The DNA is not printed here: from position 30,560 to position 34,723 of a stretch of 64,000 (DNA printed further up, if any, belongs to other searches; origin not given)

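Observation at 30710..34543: Unusual fusion: PKS dehydratase + FkbH with an FkbM methyltransferase inserted into it + ACP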

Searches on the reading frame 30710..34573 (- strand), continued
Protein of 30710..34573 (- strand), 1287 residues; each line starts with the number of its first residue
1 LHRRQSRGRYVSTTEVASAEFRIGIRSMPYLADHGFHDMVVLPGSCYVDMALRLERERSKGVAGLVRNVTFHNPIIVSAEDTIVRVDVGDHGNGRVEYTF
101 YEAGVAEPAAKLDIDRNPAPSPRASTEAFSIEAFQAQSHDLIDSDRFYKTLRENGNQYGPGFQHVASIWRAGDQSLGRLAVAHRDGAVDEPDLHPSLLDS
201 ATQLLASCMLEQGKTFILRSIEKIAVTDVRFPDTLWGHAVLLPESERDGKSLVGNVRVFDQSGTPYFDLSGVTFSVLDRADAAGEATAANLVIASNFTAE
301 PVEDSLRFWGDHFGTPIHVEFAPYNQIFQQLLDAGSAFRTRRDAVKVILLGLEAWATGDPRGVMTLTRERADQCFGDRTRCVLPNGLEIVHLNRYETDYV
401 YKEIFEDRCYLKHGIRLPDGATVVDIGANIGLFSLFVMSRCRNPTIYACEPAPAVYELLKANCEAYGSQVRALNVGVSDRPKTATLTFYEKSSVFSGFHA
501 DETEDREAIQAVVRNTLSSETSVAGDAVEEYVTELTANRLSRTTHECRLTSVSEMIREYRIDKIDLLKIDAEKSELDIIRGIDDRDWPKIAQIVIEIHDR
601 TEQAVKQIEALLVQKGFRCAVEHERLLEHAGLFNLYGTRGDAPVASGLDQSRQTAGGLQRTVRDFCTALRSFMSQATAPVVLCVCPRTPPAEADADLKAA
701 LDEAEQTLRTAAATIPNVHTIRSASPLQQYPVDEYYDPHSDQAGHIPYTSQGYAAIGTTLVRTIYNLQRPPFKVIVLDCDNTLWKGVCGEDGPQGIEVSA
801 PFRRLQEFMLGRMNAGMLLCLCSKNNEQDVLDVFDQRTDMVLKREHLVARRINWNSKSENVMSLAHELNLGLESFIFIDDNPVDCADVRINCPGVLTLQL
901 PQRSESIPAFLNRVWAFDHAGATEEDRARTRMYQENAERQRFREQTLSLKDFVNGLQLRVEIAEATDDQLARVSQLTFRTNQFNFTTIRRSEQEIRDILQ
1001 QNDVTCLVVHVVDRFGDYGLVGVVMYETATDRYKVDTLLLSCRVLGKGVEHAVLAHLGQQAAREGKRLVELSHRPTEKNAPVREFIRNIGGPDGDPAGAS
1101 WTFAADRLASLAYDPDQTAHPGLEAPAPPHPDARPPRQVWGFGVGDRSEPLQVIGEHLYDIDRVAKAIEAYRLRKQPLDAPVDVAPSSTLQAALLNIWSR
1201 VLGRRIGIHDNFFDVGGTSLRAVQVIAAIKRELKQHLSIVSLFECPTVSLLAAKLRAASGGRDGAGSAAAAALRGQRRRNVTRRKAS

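Call 9: find_related_loci(query=window:30710-34573:-, collection=genome_contigs, flank=10000)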
Query window:30710-34573:- (1287 aa) in genome_contigs; peptide patterns used: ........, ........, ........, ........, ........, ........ (x = any residue, [..] = any of these).
600 stretches matched a pattern (row limit reached: there are more); 592 encode a relative of the query (tblastn E <= 1e-3); the best 80 are kept; 80 distinct loci.
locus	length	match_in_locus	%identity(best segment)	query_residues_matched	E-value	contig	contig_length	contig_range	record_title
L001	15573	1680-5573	71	9-1287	0e+0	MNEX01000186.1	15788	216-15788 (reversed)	MAG: Acidobacteria bacterium 13_1_40CM_65_14 13_1_40cm_scaffold_5541, whole genome shotgun sequence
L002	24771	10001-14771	67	19-1285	0e+0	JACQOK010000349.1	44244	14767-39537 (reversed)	MAG: Betaproteobacteria bacterium isolate NC_groundwater_1279_Ag_S-0.2um_63_76 S_p2_S4_coassembly_k141_2933503, whole ge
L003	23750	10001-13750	65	17-1248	0e+0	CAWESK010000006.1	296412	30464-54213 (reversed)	MAG: uncultured beta proteobacterium isolate MFD02134.bin.2.49 genome assembly, contig: contig_21404, whole genome shotg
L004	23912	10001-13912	57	17-1280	0e+0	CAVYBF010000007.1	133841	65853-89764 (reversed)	MAG: uncultured Acidobacteriaceae bacterium isolate MFD03044.bin.1.103 genome assembly, contig: contig_14508, whole geno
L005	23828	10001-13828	55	17-1285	0e+0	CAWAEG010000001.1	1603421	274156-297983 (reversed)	MAG: uncultured Acidobacteriota bacterium isolate MFD00962.bin.1.162 genome assembly, contig: contig_11024, whole genome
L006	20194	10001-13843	46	15-1285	0e+0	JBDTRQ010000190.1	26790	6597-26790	MAG: Ignavibacteriota bacterium isolate cluster3_bin.250 NODE_5659_length_26790_cov_5.335029, whole genome shotgun seque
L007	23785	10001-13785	60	17-1277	0e+0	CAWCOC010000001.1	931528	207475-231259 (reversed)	MAG: Terriglobia bacterium isolate MFD04944.bin.1.270 genome assembly, contig: contig_13234, whole genome shotgun sequen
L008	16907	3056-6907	42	18-1286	0e+0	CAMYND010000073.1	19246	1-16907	MAG: Thermodesulfovibrionia bacterium isolate FCS_M_Nitrospinota_09 genome assembly, contig: scaffold_5525, whole genome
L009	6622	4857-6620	72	17-596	0e+0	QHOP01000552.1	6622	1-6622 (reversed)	MAG: Verrucomicrobia bacterium isolate AV5 14_0919_12_20cm_scaffold_60894_curated, whole genome shotgun sequence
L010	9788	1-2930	67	380-1282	0e+0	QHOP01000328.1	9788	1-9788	MAG: Verrucomicrobia bacterium isolate AV5 14_0919_12_20cm_scaffold_9858_curated, whole genome shotgun sequence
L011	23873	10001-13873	65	17-1287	0e+0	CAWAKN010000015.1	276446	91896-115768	MAG: uncultured beta proteobacterium isolate MFD02199.bin.2.181 genome assembly, contig: contig_35536, whole genome shot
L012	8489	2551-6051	36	123-1255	0e+0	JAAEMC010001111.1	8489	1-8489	MAG: Desulfobacteraceae bacterium isolate Bpl_22 BplG_CONTIG6402249, whole genome shotgun sequence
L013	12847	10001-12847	41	20-977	0e+0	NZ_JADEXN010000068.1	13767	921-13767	Zarconia navalis LEGE 11467 NODE_90_length_13767_cov_2.87815, whole genome shotgun sequence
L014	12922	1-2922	42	321-1285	0e+0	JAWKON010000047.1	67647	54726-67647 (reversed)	MAG: Caldilineaceae bacterium isolate ABC1.76 ABC1.76.fa-47, whole genome shotgun sequence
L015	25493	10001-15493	43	287-1253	2e-155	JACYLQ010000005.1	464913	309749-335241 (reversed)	MAG: Calothrix sp. C42_A2020_038 NODE_51_length_464913_cov_81.197518, whole genome shotgun sequence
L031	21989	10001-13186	39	286-1263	3e-124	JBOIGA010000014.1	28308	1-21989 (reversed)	MAG: Burkholderiales bacterium isolate SD8061_metabat2.bin.3 NODE_170_length_28308_cov_1.277315, whole genome shotgun se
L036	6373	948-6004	39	268-1262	8e-117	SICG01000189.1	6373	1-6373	MAG: Candidatus Latescibacterota bacterium isolate Baikal-deep-G198 BACOMB-C56445, whole genome shotgun sequence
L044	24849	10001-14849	39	290-1232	2e-108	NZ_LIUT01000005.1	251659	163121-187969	Paenibacillus solani strain FJAT-22460 scaffold3, whole genome shotgun sequence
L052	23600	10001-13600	38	293-1257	3e-97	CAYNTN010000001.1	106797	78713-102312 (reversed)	MAG TPA_asm: uncultured Ignavibacteriaceae bacterium isolate SRP173033_co3_149 genome assembly, contig: NODE_112_length_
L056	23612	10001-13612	34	291-1253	4e-94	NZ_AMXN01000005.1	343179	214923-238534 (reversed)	Bacillus inaquosorum KCTC 13429 14.BSI.1_5, whole genome shotgun sequence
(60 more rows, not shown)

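Call 11: search_solved_structures(query=window:30710-34573:-, max_evalue=0.001)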
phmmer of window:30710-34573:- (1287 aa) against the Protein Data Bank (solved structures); distinct sequences matched with E-value up to 0.001: 69 (the best 60 are shown).
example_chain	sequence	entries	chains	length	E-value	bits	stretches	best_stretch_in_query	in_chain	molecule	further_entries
3slr_A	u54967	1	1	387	2.8e-26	94.5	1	761-921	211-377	uncharacterized protein BF1531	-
9lcq_A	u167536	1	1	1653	8.5e-20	73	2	1184-1257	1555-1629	PvdL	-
9lcp_A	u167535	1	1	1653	8.5e-20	73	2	1184-1257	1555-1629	PvdL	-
9lco_A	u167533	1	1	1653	3.4e-19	71.1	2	1184-1257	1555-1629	PvdL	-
9be3_A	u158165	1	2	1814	1.2e-13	52.6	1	1184-1252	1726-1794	Linear gramicidin synthase subunit A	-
9meh_A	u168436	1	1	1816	1.2e-13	52.6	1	1184-1252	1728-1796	Linear gramicidin synthase subunit A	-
6mfz_A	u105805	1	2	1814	1.3e-13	52.5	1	1184-1252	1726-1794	Linear gramicidin synthase subunit A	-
9be4_A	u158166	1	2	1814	4.9e-13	50.6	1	1184-1252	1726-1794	Linear gramicidin synthase subunit A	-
5j6o_A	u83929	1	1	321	1e-12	49.6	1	30-217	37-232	Putative polyketide synthase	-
1dny_A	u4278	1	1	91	5.9e-12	47.1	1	1181-1255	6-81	NON-RIBOSOMAL PEPTIDE SYNTHETASE PEPTIDYL CARRIER PROTEIN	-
8g7w_A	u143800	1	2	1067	6.4e-12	46.9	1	22-214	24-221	Type I PKS module 4, module 5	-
2vsq_A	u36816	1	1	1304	9.6e-12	46.4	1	1184-1265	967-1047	SURFACTIN SYNTHETASE SUBUNIT 3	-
2gdw_A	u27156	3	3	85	1e-11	46.3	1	1184-1254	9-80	Tyrocidine synthetase III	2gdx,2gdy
2k2q_A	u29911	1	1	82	1.3e-11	45.9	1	1184-1253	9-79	Tyrocidine synthetase 3 (Tyrocidine synthetase III)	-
3kg9_A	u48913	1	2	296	1.5e-11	45.8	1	26-274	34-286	CurK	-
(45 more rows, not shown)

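Call 26: search_protein_families(library=pfam, proteins=[L008:161-943:+, L008:1309-2151:+, L008:3002-6916:+, L008:6925-11643:+, L008:11640-15128:+, L008:15103-16290:+, L012:832-2094:+], max_evalue=0.00001)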
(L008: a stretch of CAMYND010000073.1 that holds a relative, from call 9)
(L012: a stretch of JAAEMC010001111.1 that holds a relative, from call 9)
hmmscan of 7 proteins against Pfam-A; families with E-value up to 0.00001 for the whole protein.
L008:161-943:+ (260 aa): 5 families
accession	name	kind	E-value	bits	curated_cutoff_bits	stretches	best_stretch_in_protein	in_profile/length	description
PF08241.18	Methyltransf_11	-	6.8e-15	55.9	21.2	1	110-163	39-94/95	Methyltransferase domain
PF13489.12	Methyltransf_23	-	4.6e-12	46.4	27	1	96-211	40-159/164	Methyltransferase domain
PF13649.12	Methyltransf_25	-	2.2e-09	38.3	27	1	114-160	49-97/97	Methyltransferase domain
PF13847.12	Methyltransf_31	-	3.6e-09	36.9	27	1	115-178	58-127/145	Methyltransferase domain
PF08242.18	Methyltransf_12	-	1.6e-06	29.2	30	1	116-161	51-97/98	Methyltransferase domain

L008:1309-2151:+ (280 aa): 2 families
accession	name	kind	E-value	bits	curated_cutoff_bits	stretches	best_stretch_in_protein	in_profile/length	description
PF00583.31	Acetyltransf_1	-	5.6e-07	30.3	20.7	1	146-246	16-116/116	Acetyltransferase (GNAT) family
PF13302.13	Acetyltransf_3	-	2.6e-06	28.6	25.4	1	120-247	6-138/138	Acetyltransferase (GNAT) domain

L008:3002-6916:+ (1304 aa): 4 families
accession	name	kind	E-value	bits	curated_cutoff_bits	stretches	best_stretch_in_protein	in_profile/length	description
PF14765.12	PS-DH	-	2.9e-31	108.7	23.7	1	137-289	3-162/166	Polyketide synthase dehydratase N-terminal domain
PF21089.3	PKS_DH_N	-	5.6e-18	65.2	27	1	12-97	10-96/103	Polyketide synthase dehydratase domain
PF05050.19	Methyltransf_21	-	1.9e-16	61.1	22.7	1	437-629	1-171/173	Methyltransferase FkbM domain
PF00550.31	PP-binding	-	3.2e-16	59.8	20.8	1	1210-1272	3-67/67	Phosphopantetheine attachment site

L008:6925-11643:+ (1572 aa): 11 families
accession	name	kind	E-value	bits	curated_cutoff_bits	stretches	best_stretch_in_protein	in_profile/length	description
PF00109.32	ketoacyl-synt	-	1.2e-77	261.4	20.8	1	13-259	3-252/252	Beta-ketoacyl synthase, N-terminal domain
PF08659.16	KR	-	3.3e-70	236.1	22.6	1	1213-1389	2-179/180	KR domain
PF00698.26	Acyl_transf_1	-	6.9e-56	190.5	32.7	1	536-855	2-316/319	Acyl transferase domain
PF02801.28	Ketoacyl-synt_C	-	9.8e-43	145.4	20.8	1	267-386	1-119/119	Beta-ketoacyl synthase, C-terminal domain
PF22621.2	CurL-like_PKS_C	-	5.1e-25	87.7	27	1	451-514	1-64/64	CurL-like, PKS C-terminal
PF16197.11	KAsynt_C_assoc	-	2.3e-18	67.1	33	1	389-500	2-108/111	Ketoacyl-synthetase C-terminal extension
PF00106.31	adh_short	-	8.5e-16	58.4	26.6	1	1212-1375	1-165/195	short chain dehydrogenase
PF22336.2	RhiE-like_linker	-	3.2e-15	56.3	27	1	455-515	2-61/67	RhiE-like, KS-MAT linker domain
PF00550.31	PP-binding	-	3.6e-10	40.4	20.8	1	1489-1551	2-64/67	Phosphopantetheine attachment site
PF21394.3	Beta-ketacyl_N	-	4.6e-10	39.8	26.9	1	1009-1099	23-109/170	Beta-ketoacyl synthase-like, N-terminal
PF13561.12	adh_short_C2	-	5.5e-10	39.7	27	1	1222-1372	7-156/236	Enoyl-(Acyl carrier protein) reductase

L008:11640-15128:+ (1162 aa): 5 families
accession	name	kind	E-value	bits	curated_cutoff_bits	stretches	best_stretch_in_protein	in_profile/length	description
PF00668.25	Condensation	-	1.1e-122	410.4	30.6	1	60-502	3-452/456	Condensation domain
PF00501.34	AMP-binding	-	4.5e-97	325.7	29.9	1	525-881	1-383/384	AMP-binding enzyme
PF00550.31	PP-binding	-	4.7e-16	59.2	20.8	1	1044-1105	1-64/67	Phosphopantetheine attachment site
PF18563.6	TubC_N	-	7.1e-14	52.1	26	1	3-52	1-50/52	TubC N-terminal docking domain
PF13193.12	AMP-binding_C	-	7.2e-14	52.9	24.5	1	941-1015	1-76/76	AMP-binding enzyme C-terminal domain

L008:15103-16290:+ (395 aa): 1 family
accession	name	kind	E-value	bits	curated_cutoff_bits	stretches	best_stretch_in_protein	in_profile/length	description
PF00668.25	Condensation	-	3.5e-88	296.7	30.6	1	38-387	3-343/456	Condensation domain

L012:832-2094:+ (420 aa): 3 families
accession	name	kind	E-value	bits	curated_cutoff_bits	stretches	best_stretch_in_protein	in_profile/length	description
PF08540.16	HMG_CoA_synt_C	-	3e-20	73.5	25.1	1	279-384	139-250/280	Hydroxymethylglutaryl-coenzyme A synthase C terminal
PF01154.23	HMG_CoA_synt_N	-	4.5e-09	36.9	25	1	4-180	5-172/174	Hydroxymethylglutaryl-coenzyme A synthase N terminal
PF00195.25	Chal_sti_synt_N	-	1.2e-06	28.5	27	1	52-181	100-225/225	Chalcone and stilbene synthases, N-terminal domain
